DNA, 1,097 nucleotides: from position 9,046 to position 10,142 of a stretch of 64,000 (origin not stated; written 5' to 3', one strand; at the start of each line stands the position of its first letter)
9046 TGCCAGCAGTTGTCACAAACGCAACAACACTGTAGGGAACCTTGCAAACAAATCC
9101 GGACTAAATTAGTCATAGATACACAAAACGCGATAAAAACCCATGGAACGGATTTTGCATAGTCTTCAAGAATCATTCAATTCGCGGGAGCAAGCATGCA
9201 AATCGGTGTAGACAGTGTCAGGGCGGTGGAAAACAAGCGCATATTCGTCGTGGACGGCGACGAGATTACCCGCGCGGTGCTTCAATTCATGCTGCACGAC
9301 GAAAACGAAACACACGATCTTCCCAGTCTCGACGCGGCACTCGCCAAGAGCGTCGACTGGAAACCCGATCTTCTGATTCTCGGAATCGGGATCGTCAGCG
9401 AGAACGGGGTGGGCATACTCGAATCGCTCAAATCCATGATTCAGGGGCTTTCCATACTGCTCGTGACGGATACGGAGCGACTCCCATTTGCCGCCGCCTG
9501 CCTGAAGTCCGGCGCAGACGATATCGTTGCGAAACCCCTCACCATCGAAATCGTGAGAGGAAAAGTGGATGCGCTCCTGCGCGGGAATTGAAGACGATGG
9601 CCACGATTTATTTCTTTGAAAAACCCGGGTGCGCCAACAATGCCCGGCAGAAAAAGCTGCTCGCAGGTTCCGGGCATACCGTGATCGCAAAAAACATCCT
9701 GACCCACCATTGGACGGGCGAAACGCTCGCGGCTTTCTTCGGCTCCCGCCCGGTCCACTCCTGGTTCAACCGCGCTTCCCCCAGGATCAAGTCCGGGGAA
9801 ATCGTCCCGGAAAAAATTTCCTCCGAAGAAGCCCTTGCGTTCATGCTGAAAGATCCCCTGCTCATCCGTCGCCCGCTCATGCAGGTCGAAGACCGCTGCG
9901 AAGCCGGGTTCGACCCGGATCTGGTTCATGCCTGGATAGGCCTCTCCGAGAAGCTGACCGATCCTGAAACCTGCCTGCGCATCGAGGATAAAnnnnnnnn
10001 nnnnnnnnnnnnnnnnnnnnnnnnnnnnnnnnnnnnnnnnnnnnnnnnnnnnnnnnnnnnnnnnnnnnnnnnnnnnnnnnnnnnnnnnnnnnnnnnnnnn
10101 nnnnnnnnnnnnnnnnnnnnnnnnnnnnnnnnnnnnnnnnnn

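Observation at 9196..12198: Candidate uncharacterised nif-linked module divergent from nifHDK: Asp-less receiver, ArsC-like protein, SagB-like double nitroreductase, rhodanese-ankyrin fusion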

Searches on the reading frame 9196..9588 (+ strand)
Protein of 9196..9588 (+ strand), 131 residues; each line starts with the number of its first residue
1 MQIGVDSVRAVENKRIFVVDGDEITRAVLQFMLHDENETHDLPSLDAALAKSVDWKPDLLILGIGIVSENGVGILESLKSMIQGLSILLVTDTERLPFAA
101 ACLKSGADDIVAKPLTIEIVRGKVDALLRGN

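Call 5: search_protein_families(library=pfam, proteins=[window:9196-9588:+], max_evalue=0.01)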
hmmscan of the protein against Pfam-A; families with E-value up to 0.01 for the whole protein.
window:9196-9588:+ (131 aa): 1 family
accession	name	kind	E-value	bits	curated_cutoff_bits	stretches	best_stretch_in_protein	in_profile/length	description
PF00072.30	Response_reg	-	3.7e-12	46.8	30.2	1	16-118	1-104/111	Response regulator receiver domain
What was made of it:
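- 9196..9591 (+): g1: single-domain aspartate-less (pseudo-)receiver, 131 aa, first gene of the operon. PF00072, 46.8 bits (call 5).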

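Call 6: search_protein_families(library=ncbifam, proteins=[window:9196-9588:+], max_evalue=0.01)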
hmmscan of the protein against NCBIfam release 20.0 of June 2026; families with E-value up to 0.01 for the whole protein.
window:9196-9588:+ (131 aa): 50 families (the best 25 are shown)
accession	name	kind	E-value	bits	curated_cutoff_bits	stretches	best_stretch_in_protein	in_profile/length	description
NF008078.0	PRK10816.1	equivalog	4.1e-11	42.8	336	1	15-131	2-119/223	two-component system response regulator PhoP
NF007969.0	PRK10693.1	equivalog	9.1e-10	38.1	329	1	10-116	4-111/337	two-component system response regulator RssB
TIGR02154.1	PhoB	equivalog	1.9e-09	37.2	296.2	1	13-129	2-121/226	phosphate regulon transcriptional regulator PhoB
NF040689.1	MtrAB_MtrA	equivalog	2.7e-09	36.7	300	1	16-129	1-114/219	MtrAB system response regulator MtrA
NF045914.1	RespRegNblR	equivalog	2.9e-09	36.9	300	1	16-125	9-119/228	response regulator transcription factor NblR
NF006900.1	PRK09390.1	equivalog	5.5e-09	35.9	255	1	13-123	4-115/203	response regulator FixJ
TIGR01818.1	ntrC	equivalog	4e-08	32.5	558.6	1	16-118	1-104/463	nitrogen regulation protein NR(I)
NF007928.2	PRK10643.1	equivalog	4.1e-08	33.1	330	1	15-129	2-117/216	two-component system response regulator PmrA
NF008296.0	PRK11083.1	equivalog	1.6e-07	31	273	1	13-129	3-119/228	two-component system response regulator CreB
NF008469.0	PRK11361.1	equivalog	1.6e-07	30.4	714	1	13-121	4-113/461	acetoacetate metabolism transcriptional regulator AtoC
NF007820.0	PRK10529.1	equivalog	2e-07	30.6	325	1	17-129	6-117/225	two-component system response regulator KdpE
NF007005.1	PRK09468.1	equivalog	3.5e-07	29.9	331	1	12-129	2-120/237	osmolarity response regulator transcription factor OmpR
NF053854.1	RespRegPhoBBctds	equivalog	4.6e-07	29.4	270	1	16-129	1-116/225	two-component system response regulator PhoB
NF040534.1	resp_reg_YycF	equivalog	9e-07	28.4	340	1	14-129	1-116/231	response regulator YycF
NF051870.1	NAssimRespRegNtrX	equivalog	1e-06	27.9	600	1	15-118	3-109/452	nitrogen assimilation response regulator NtrX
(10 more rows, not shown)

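Call 61: list_cluster_members(proteins=[window:9196-9588:+, window:9597-9992:+, window:9992-11446:+, window:11452-12195:+])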
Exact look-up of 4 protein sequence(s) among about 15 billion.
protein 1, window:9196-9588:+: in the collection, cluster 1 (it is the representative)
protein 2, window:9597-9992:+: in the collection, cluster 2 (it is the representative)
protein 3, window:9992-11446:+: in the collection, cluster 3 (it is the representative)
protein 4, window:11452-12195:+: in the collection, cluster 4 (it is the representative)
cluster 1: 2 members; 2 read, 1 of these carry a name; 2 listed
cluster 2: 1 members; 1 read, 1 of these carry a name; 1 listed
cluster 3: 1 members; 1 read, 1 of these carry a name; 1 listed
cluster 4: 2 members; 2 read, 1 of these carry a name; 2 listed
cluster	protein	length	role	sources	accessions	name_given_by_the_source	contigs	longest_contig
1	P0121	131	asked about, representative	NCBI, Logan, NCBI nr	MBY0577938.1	MAG: response regulator [Burkholderiales bacterium] | response regulator [Burkholderiales bacterium]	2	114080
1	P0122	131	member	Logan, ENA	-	-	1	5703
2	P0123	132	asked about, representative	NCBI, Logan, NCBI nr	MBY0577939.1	MAG: hypothetical protein K2P57_02725 [Burkholderiales bacterium] | hypothetical protein [Burkholderiales bacterium]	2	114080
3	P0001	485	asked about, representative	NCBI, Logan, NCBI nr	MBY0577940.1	MAG: SagB/ThcOx family dehydrogenase [Burkholderiales bacterium] | SagB/ThcOx family dehydrogenase [Burkholderiales bacterium]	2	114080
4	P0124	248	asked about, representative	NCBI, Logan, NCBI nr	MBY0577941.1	MAG: ankyrin repeat domain-containing protein [Burkholderiales bacterium] | ankyrin repeat domain-containing protein [Burkholderiales bacterium]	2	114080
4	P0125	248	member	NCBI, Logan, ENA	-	-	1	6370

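Call 80: find_homologous_proteins(query=window:9196-9588:+, max_evalue=1e-8)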
Query window:9196-9588:+ (131 aa): 1075 proteins with E <= 1e-8 among 1195 candidates; the best 120 are listed.
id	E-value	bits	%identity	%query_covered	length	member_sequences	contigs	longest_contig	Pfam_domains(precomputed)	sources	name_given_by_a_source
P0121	3.1e-76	271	100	100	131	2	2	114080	PF00072.31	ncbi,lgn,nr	ncbi:MAG: response regulator [Burkholderiales bacterium]|nr:response regulator [Burkholderiales bact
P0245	5.0e-66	238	88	100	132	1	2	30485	PF00072.31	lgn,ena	-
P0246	8.0e-65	234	88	100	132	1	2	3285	PF00072.31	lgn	-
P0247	3.6e-59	216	79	100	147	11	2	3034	PF00072.31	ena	-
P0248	4.4e-58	213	80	98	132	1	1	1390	PF00072.31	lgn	-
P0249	4.5e-57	209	78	98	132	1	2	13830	PF00072.31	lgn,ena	-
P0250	2.2e-56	207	79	98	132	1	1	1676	PF00072.31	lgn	-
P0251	3.6e-56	206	79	98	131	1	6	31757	PF00072.31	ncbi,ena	-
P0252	1.1e-55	205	78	98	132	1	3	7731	PF00072.31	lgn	-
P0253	2.3e-55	204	78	98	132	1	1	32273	PF00072.31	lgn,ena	-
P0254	1.8e-54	201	74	98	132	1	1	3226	PF00072.31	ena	-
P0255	4.2e-54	200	77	98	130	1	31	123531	PF00072.31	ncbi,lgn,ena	-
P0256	9.1e-54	199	73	98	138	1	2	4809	PF00072.31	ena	-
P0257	1.3e-53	198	73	98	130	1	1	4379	PF00072.31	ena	-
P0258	4.4e-53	196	73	98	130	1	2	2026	PF00072.31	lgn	-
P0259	4.6e-53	196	73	98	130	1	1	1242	PF00072.31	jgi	jgi:DNA-binding response OmpR family regulator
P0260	7.7e-53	196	72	98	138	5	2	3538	PF00072.31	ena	-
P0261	3.3e-52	194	72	98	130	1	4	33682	PF00072.31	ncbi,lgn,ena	-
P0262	6.1e-52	193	72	98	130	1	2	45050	PF00072.31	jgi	jgi:DNA-binding response OmpR family regulator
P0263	6.3e-52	193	72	98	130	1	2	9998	PF00072.31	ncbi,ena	-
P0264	1.7e-51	191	70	98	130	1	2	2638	PF00072.31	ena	-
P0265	2.8e-51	191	70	100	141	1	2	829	PF00072.31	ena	-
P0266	9.5e-51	189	69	100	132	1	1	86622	PF00072.31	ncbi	-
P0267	1.1e-50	189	69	98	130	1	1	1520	PF00072.31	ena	-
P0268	1.3e-50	188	70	98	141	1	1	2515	PF00072.31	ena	-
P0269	2.6e-50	187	69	98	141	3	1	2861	PF00072.31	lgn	-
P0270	3.5e-50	187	70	98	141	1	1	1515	PF00072.31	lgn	-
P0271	3.6e-50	187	69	98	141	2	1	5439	PF00072.31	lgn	-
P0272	4.6e-50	187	69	98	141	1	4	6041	PF00072.31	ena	-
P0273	4.6e-50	187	69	98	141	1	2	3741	PF00072.31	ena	-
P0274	6.6e-50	186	69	98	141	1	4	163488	PF00072.31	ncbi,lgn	-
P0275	7.4e-50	186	69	98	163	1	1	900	PF00072.31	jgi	-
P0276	2.0e-49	185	70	98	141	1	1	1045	PF00072.31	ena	-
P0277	3.2e-49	184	69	98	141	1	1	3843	PF00072.31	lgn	-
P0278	4.1e-49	184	69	98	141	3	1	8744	PF00072.31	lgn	-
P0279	5.9e-49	183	69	98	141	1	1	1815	PF00072.31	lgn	-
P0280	1.2e-48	182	66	98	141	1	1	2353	PF00072.31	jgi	jgi:DNA-binding response OmpR family regulator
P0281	2.3e-48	181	67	98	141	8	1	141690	PF00072.31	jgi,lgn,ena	jgi:DNA-binding response OmpR family regulator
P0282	2.6e-48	181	67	100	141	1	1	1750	PF00072.31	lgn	-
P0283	3.0e-48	181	68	98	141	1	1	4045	PF00072.31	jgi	jgi:DNA-binding response OmpR family regulator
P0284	3.4e-48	181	68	98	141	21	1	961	PF00072.31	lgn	-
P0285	3.6e-48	181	67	98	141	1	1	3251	PF00072.31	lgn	-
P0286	1.5e-47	178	66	98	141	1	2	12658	PF00072.31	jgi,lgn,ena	-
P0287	1.7e-47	178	67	98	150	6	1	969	PF00072.31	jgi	jgi:DNA-binding response OmpR family regulator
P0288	1.9e-47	178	66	100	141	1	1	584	PF00072.31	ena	-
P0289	2.2e-47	178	65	98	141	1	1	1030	PF00072.31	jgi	jgi:DNA-binding response OmpR family regulator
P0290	3.5e-47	177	68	95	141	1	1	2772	PF00072.31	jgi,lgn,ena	-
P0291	4.8e-47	177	66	98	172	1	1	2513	PF00072.31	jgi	jgi:DNA-binding response OmpR family regulator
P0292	6.2e-47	177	70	98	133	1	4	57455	PF00072.31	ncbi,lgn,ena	-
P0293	8.1e-47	176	66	98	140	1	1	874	PF00072.31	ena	-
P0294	2.4e-46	175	67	98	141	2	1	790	PF00072.31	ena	-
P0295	3.6e-46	174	66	98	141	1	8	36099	PF00072.31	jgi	jgi:DNA-binding NtrC family response regulator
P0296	7.2e-46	173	63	98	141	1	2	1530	PF00072.31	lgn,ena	-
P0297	9.0e-46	173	66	98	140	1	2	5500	PF00072.31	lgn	-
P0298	1.1e-45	173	66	98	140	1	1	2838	PF00072.31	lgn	-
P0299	2.2e-45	171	63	98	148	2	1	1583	PF00072.31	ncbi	-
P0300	5.3e-45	170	65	98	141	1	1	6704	PF00072.31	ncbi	-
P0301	6.7e-45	170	63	98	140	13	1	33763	PF00072.31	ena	-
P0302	8.2e-45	170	63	99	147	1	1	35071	PF00072.31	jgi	jgi:CheY-like chemotaxis protein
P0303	8.3e-45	170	65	98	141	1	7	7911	PF00072.31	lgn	-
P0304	1.0e-44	169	64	99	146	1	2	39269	PF00072.31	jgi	jgi:CheY-like chemotaxis protein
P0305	1.1e-44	169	62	98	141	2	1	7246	PF00072.31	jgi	jgi:DNA-binding response OmpR family regulator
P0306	1.1e-44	169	66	98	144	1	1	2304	PF00072.31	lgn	-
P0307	1.3e-44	169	63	98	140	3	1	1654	PF00072.31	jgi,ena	jgi:DNA-binding response OmpR family regulator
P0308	1.8e-44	169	64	98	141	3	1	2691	PF00072.31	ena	-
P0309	2.5e-44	168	62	98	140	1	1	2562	PF00072.31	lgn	-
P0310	2.8e-44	168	65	99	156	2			PF00072.31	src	-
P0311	2.8e-44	168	63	98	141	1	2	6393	PF00072.31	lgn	-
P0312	2.8e-44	168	65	98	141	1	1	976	PF00072.31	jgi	jgi:DNA-binding NtrC family response regulator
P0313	2.9e-44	168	63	98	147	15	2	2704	PF00072.31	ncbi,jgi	-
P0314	2.9e-44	168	63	98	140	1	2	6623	PF00072.31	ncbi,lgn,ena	-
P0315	3.1e-44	168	65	98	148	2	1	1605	PF00072.31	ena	-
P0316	3.6e-44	168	63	98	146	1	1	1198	PF00072.31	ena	-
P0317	4.3e-44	167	61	98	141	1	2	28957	PF00072.31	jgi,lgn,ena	jgi:DNA-binding response OmpR family regulator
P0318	6.0e-44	167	63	98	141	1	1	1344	PF00072.31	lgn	-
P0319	6.1e-44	167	64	98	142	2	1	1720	PF00072.31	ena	-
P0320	7.1e-44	167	63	98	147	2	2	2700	PF00072.31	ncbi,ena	-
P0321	8.0e-44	166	65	98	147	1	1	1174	PF00072.31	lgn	-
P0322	8.7e-44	166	60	98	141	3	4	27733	PF00072.31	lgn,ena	-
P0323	8.8e-44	166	63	98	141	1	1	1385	PF00072.31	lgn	-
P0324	1.2e-43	166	63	98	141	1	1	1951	PF00072.31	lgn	-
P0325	1.9e-43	165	62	99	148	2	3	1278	PF00072.31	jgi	jgi:CheY-like chemotaxis protein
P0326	2.2e-43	165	63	99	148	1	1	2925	PF00072.31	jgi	jgi:DNA-binding response OmpR family regulator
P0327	2.2e-43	165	61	98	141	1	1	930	PF00072.31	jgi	jgi:CheY-like chemotaxis protein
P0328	2.5e-43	165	62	99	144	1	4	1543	PF00072.31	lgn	-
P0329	2.9e-43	165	63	98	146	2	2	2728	PF00072.31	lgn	-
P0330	3.4e-43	164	63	99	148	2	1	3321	PF00072.31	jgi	jgi:CheY-like chemotaxis protein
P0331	3.4e-43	164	61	98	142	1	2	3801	PF00072.31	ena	-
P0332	3.5e-43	164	62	98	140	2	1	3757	PF00072.31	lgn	-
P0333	3.7e-43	164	63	98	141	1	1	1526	PF00072.31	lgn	-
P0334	3.8e-43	164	64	98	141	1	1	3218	PF00072.31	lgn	-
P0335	3.8e-43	164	62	98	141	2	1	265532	PF00072.31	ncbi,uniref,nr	ncbi:Response regulator receiver domain-containing protein [Methylomagnum ishizawai]|uniref:Response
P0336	3.8e-43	164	61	99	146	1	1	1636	PF00072.31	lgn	-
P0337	6.0e-43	164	60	98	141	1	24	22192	PF00072.31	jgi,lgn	jgi:CheY-like chemotaxis protein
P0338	7.0e-43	163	62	98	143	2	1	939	PF00072.31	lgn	-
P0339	1.1e-42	163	63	98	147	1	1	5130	PF00072.31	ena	-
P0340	1.1e-42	163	63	98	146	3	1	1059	PF00072.31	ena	-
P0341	1.2e-42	163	60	99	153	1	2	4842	PF00072.31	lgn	-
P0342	1.2e-42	163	62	99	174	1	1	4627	PF00072.31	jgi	-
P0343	1.3e-42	163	60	98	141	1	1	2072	PF00072.31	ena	-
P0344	1.5e-42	162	61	98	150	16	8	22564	PF00072.31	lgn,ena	-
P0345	1.5e-42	162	63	98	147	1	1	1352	PF00072.31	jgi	jgi:DNA-binding response OmpR family regulator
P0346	1.6e-42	162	61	98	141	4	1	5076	PF00072.31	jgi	jgi:DNA-binding NtrC family response regulator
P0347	1.7e-42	162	62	98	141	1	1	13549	PF00072.31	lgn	-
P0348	2.0e-42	162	63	98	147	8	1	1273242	PF00072.31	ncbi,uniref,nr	ncbi:response regulator [Hyphomicrobium sp. NDB2Meth4]|uniref:response regulator n=1 Tax=Hyphomicrob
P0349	2.3e-42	162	59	98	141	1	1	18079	PF00072.31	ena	-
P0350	2.5e-42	162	59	98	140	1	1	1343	PF00072.31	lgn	-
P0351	3.2e-42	161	63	99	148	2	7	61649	PF00072.31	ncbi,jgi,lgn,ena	-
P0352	3.4e-42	161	59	98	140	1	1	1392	PF00072.31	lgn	-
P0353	3.8e-42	161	61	98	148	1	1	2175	PF00072.31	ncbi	-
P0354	3.8e-42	161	62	98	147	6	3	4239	PF00072.31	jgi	jgi:DNA-binding NtrC family response regulator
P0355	3.9e-42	161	61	98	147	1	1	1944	PF00072.31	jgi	jgi:DNA-binding NtrC family response regulator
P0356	4.0e-42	161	61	98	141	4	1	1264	PF00072.31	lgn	-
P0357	4.1e-42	161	63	98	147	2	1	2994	PF00072.31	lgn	-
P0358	4.4e-42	161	60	98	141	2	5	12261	PF00072.31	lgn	-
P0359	5.1e-42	161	63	98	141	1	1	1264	PF00072.31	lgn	-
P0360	5.7e-42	160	62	98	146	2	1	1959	PF00072.31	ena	-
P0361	6.2e-42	160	63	98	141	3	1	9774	PF00072.31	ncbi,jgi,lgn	jgi:CheY-like chemotaxis protein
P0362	6.6e-42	160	62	99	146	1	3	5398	PF00072.31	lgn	-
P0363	7.5e-42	160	61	98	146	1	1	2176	PF00072.31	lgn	-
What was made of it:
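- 9196..9591 (+): Top-120 homologues are 59-88% identical and all single-domain (call 80).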

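Call 82: find_encoding_contigs(protein=P0335, flank=7000, max_places=1)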
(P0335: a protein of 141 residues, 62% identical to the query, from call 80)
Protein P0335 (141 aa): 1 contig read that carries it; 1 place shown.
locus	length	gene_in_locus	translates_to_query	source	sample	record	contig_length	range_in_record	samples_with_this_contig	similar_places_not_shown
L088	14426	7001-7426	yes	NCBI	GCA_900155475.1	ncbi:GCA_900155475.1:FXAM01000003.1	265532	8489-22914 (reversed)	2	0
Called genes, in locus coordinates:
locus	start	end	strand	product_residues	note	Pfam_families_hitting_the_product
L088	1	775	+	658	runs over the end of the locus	PF00801:PKD, PF18911:PKD_4, PF00801:PKD, PF18911:PKD_4, PF13385:Laminin_G_3, PF13313:DUF4082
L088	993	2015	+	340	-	-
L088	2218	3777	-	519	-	PF11844:DUF3364, PF00148:Oxidored_nitro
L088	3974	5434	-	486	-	PF00148:Oxidored_nitro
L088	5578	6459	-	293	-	PF00142:Fer4_NifH, PF01656:CbiA, PF02374:ArsA_ATPase (weak), PF10609:ParA (faint), PF13614:AAA_31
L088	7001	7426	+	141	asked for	PF00072:Response_reg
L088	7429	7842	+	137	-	PF01152:Bac_globin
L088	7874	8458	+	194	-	-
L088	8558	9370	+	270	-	PF07357:DRAT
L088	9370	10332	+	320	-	PF03747:ADP_ribosyl_GH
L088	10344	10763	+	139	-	-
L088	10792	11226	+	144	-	PF03960:ArsC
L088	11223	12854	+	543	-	PF00881:Nitroreductase (weak)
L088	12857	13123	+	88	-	-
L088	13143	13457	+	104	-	PF00581:Rhodanese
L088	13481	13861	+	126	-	-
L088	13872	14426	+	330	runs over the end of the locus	PF13938:DUF4213, PF04016:DUF364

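Call 83: find_encoding_contigs(protein=P0281, flank=7000, max_places=1)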
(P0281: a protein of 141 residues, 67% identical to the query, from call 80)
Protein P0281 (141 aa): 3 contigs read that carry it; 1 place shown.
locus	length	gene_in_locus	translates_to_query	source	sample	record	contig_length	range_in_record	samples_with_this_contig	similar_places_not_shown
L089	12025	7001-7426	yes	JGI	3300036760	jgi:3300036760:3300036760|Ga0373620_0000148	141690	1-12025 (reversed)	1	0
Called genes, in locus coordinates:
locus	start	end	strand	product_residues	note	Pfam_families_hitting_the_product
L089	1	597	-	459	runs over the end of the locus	PF00148:Oxidored_nitro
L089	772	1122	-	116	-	PF00111:Fer2 (faint)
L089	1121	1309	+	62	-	-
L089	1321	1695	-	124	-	PF00111:Fer2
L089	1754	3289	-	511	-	PF11844:DUF3364, PF00148:Oxidored_nitro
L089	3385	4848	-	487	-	PF00148:Oxidored_nitro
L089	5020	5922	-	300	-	PF00142:Fer4_NifH, PF01656:CbiA, PF02374:ArsA_ATPase (weak), PF10609:ParA (faint), PF13614:AAA_31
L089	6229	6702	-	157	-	PF02082:Rrf2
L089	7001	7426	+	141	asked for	PF00072:Response_reg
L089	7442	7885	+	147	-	PF03960:ArsC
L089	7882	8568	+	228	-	PF01557:FAA_hydrolase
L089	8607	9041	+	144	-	-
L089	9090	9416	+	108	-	PF00355:Rieske, PF13806:Rieske_2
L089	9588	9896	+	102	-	-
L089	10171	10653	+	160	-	-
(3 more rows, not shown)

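Call 84: find_encoding_contigs(protein=P0255, flank=7000, max_places=1)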
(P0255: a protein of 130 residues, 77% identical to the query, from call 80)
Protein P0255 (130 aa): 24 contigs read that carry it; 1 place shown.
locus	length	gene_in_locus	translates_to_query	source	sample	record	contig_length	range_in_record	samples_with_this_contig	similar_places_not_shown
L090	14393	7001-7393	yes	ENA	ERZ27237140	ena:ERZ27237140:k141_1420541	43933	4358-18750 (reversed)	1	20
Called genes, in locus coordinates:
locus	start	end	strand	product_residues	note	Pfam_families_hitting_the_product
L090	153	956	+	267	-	PF07357:DRAT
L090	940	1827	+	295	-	PF03747:ADP_ribosyl_GH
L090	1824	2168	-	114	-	-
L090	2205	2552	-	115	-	PF00111:Fer2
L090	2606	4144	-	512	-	PF11844:DUF3364, PF00148:Oxidored_nitro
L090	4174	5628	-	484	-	PF00148:Oxidored_nitro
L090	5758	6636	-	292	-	PF00142:Fer4_NifH, PF01656:CbiA, PF02374:ArsA_ATPase (weak), PF10609:ParA (faint), PF13614:AAA_31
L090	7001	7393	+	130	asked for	PF00072:Response_reg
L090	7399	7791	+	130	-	PF03960:ArsC (weak)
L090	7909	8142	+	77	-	PF09723:Zn_ribbon_8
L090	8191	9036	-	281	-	PF13289:SIR2_2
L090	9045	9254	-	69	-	-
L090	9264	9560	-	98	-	PF00111:Fer2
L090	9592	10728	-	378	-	PF01041:DegT_DnrJ_EryC1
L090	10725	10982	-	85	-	PF19624:DUF6129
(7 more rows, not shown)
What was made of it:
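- Receiver plus ArsC-like protein is the constant core (calls 83, 84).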

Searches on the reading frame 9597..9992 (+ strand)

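Call 5: search_protein_families(library=pfam, proteins=[window:9597-9992:+], max_evalue=0.01)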
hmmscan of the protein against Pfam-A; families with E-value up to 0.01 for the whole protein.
window:9597-9992:+ (132 aa): 1 family
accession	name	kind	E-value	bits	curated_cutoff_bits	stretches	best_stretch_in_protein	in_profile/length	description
PF03960.21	ArsC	-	2.5e-08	34.6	24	1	52-111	18-77/79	ArsC family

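Call 6: search_protein_families(library=ncbifam, proteins=[window:9597-9992:+], max_evalue=0.01)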
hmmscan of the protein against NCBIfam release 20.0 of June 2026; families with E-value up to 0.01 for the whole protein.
window:9597-9992:+ (132 aa): 4 families
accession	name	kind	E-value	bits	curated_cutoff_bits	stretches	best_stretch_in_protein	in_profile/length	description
TIGR01616.1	nitro_assoc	hypoth_equivalog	1.3e-49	167.4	109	1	2-126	1-126/126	nitrogenase-associated protein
TIGR01617.1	arsC_related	subfamily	2.3e-06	27.9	75.05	1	4-110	1-112/117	Spx/MgsR family RNA polymerase-binding regulatory protein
NF002459.0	PRK01655.1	subfamily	0.00023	21.2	123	1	4-114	2-114/132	transcriptional regulator Spx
NF009210.0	PRK12559.1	equivalog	0.00095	19.2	159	1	58-112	58-112/131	transcriptional regulator SpxA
